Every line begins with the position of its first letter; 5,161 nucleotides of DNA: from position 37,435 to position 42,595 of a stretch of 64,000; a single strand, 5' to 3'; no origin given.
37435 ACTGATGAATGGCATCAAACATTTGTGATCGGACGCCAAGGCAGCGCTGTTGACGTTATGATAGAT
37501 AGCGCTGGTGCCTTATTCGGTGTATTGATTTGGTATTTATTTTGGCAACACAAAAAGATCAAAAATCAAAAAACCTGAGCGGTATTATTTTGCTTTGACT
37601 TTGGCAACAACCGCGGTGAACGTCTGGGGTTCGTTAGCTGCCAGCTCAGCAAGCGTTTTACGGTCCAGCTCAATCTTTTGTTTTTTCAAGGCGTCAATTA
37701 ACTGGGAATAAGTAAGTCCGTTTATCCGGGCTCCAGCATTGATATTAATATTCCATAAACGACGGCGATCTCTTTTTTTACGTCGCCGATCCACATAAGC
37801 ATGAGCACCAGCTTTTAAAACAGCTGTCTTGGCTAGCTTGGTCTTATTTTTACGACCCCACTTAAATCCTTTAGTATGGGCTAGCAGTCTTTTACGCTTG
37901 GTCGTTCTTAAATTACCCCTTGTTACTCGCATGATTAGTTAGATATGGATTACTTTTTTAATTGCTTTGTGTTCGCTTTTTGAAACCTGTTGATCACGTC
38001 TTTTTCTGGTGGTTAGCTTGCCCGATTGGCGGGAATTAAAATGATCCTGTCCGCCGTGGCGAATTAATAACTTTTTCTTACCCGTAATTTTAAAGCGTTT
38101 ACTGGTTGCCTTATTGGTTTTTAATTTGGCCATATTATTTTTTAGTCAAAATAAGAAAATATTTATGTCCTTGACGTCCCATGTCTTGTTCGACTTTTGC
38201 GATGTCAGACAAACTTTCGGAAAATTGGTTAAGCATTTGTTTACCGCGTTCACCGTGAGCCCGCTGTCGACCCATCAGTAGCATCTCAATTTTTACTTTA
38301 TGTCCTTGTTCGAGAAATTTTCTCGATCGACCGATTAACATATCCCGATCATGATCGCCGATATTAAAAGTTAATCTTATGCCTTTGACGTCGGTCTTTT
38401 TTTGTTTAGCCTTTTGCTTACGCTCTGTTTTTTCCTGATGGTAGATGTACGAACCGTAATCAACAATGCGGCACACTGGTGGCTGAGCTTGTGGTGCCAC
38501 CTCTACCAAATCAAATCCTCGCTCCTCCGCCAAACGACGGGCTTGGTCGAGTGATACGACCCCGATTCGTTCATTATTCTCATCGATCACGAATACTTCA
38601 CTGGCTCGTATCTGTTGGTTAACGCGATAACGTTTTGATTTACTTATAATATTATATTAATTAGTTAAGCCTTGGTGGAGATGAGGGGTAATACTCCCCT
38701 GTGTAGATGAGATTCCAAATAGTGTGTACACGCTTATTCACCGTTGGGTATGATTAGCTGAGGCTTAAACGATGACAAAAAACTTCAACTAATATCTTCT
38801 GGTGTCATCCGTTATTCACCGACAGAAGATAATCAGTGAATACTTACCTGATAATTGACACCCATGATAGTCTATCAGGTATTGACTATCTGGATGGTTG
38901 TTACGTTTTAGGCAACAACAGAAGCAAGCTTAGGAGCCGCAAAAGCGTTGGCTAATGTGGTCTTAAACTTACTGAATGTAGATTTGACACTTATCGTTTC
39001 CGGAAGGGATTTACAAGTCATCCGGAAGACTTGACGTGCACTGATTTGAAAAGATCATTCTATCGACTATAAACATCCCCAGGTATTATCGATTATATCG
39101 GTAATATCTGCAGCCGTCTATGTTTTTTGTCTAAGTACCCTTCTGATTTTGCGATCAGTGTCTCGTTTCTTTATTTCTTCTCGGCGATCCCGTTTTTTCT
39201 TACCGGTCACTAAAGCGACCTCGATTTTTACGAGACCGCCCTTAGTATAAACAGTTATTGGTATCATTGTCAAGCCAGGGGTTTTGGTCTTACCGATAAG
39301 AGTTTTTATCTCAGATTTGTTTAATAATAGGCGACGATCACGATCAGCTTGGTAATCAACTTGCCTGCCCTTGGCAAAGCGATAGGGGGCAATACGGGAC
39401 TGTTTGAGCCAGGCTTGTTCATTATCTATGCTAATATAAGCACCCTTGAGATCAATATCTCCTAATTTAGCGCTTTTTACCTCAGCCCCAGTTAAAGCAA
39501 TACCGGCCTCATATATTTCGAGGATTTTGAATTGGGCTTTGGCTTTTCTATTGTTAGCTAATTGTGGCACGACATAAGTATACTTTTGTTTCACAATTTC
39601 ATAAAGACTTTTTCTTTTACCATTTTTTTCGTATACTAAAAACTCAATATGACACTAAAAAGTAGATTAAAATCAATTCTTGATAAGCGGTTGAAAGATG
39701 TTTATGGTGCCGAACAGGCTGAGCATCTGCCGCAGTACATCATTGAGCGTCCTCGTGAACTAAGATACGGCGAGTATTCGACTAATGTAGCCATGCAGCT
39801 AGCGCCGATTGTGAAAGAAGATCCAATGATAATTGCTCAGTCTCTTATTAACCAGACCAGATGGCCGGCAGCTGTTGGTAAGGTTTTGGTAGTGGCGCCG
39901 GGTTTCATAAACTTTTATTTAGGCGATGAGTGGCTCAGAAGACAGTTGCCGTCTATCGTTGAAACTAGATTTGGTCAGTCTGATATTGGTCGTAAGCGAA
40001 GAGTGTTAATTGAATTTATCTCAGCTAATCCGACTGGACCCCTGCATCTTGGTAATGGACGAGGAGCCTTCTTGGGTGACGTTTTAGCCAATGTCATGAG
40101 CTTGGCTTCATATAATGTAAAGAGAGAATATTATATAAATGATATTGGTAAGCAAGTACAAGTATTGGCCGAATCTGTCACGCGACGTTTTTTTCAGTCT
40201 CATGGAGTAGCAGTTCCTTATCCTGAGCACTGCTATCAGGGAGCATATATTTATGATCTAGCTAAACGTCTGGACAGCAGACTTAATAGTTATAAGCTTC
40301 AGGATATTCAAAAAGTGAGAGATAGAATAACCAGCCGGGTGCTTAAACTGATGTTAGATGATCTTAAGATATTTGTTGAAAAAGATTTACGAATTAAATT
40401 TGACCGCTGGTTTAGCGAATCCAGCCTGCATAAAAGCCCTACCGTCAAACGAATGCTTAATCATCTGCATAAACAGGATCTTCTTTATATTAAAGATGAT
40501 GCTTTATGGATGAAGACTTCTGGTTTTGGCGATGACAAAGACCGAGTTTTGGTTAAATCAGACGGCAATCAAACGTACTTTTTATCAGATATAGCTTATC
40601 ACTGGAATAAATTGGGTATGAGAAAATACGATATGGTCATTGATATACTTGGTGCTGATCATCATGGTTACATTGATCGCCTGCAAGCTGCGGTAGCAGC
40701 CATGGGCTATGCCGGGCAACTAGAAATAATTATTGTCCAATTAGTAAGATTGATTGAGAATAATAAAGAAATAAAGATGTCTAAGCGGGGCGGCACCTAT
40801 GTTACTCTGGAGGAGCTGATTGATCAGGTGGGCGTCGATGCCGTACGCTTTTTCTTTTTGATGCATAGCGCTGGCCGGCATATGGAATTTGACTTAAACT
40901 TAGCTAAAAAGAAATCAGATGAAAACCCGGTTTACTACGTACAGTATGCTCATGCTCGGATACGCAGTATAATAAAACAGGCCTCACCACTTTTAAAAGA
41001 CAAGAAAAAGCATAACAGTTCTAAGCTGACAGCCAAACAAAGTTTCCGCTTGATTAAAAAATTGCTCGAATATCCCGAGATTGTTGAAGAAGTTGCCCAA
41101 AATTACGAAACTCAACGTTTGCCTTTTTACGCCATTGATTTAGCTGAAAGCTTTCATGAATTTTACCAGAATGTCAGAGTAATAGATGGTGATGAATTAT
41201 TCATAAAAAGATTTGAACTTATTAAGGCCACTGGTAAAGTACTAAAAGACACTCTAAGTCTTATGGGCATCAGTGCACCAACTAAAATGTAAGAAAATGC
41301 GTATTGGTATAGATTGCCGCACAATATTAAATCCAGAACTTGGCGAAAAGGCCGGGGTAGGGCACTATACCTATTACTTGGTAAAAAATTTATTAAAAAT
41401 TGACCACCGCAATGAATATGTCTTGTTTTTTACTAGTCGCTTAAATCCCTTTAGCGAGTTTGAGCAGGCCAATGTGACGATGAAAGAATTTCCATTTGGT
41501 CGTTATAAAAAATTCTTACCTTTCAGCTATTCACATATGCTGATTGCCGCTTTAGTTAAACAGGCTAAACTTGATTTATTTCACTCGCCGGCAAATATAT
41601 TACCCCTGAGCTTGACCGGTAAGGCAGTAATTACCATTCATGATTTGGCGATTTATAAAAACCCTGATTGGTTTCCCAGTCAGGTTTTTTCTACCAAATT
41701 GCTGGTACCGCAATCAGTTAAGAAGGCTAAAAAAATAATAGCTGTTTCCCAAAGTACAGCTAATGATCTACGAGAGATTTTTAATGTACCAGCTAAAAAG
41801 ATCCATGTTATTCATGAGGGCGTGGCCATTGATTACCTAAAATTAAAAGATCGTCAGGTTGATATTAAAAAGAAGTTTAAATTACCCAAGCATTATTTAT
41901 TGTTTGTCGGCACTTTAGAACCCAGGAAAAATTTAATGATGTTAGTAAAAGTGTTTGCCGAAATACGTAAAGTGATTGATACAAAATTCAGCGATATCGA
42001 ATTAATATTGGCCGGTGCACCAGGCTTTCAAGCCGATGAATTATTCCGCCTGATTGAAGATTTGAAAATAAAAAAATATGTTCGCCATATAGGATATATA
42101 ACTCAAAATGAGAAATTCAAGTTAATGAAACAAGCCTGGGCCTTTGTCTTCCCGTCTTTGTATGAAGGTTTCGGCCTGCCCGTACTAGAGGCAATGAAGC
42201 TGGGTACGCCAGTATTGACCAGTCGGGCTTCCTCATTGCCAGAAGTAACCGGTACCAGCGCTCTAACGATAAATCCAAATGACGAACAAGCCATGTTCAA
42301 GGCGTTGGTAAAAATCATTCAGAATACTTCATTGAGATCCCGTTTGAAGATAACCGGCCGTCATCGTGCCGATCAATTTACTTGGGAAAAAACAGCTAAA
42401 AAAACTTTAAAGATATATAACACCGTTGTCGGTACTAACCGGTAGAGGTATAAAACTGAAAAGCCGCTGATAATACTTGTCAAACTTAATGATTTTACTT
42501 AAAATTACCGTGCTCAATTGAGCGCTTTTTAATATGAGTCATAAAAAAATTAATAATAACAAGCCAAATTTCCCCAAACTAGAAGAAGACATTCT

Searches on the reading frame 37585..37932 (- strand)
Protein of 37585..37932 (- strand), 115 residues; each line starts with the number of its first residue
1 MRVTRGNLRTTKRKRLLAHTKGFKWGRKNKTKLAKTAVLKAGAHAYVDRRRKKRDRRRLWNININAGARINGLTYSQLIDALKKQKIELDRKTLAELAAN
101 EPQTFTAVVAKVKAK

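Call 15: search_protein_families(library=pfam, proteins=[window:37585-37932:-], max_evalue=0.001)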
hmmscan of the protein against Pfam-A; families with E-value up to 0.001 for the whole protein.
window:37585-37932:- (115 aa): 1 family
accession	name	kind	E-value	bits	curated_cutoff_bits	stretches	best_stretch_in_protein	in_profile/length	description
PF00453.23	Ribosomal_L20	-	2.7e-33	114.7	30.8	1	2-107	1-106/107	Ribosomal protein L20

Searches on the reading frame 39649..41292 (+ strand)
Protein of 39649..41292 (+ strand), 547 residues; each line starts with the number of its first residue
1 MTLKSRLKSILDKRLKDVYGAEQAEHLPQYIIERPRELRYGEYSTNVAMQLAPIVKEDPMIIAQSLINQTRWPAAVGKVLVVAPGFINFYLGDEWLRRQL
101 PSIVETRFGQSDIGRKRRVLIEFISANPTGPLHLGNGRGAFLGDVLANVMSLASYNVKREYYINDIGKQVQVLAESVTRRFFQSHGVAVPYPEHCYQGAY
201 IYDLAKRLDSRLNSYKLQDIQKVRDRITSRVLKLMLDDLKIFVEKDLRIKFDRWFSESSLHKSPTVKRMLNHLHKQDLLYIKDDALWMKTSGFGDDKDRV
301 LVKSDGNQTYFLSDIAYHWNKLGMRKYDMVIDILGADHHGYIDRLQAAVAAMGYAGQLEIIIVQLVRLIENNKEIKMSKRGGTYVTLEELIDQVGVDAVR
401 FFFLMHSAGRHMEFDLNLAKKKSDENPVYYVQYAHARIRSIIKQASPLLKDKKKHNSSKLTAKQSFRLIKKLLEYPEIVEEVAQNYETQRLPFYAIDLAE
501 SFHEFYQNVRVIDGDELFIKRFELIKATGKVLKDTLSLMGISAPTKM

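Call 16: search_protein_families(library=pfam, proteins=[window:39649-41292:+], max_evalue=0.001)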
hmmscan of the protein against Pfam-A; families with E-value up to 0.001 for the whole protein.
window:39649-41292:+ (547 aa): 7 families
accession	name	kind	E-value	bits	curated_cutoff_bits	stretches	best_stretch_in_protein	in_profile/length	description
PF05746.21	DALR_1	-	1.2e-31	109.7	22.3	1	431-547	1-117/117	DALR anticodon binding domain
PF00750.26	tRNA-synt_1d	-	1.8e-21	77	23.3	1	107-393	10-297/349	tRNA synthetases class I (R), catalytic domain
PF03485.21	Arg_tRNA_synt_N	-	5.1e-16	59.5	21.5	1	6-91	2-85/85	Arginyl tRNA synthetase N terminal domain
PF09334.17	tRNA-synt_1g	-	6e-05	22.4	20.1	0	373-418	324-368/391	tRNA synthetases class I (M)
PF00133.28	tRNA-synt_1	-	0.00012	21.4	22.7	1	367-414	366-413/414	tRNA synthetases class I (I, L, M and V)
PF01921.24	tRNA-synt_1f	-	0.00041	19.8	27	0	369-425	275-331/360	tRNA synthetases class I (K)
PF01406.26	tRNA-synt_1e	-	0.00059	19.7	27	0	132-176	23-67/301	tRNA synthetases class I (C) catalytic domain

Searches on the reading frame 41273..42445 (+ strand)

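Call 16: search_protein_families(library=pfam, proteins=[window:41273-42445:+], max_evalue=0.001)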
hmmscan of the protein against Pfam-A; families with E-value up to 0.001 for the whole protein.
window:41273-42445:+ (390 aa): 5 families
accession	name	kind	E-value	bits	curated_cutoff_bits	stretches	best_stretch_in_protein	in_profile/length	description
PF00534.26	Glycos_transf_1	-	3.4e-32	111.8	26.4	1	199-364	8-171/172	Glycosyl transferases group 1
PF13692.12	Glyco_trans_1_4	-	1.2e-28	100.6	27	1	207-351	2-142/142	Glycosyl transferases group 1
PF13439.12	Glyco_transf_4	-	3.1e-17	63.5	28.5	1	28-187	3-169/170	Glycosyltransferase Family 4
PF20706.3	GT4-conflict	-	4.7e-16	59.2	26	1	149-325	144-319/385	Family 4 Glycosyltransferase in conflict systems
PF13579.12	Glyco_trans_4_4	-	4.2e-06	27.6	29.7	1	28-181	2-156/158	Glycosyl transferase 4-like domain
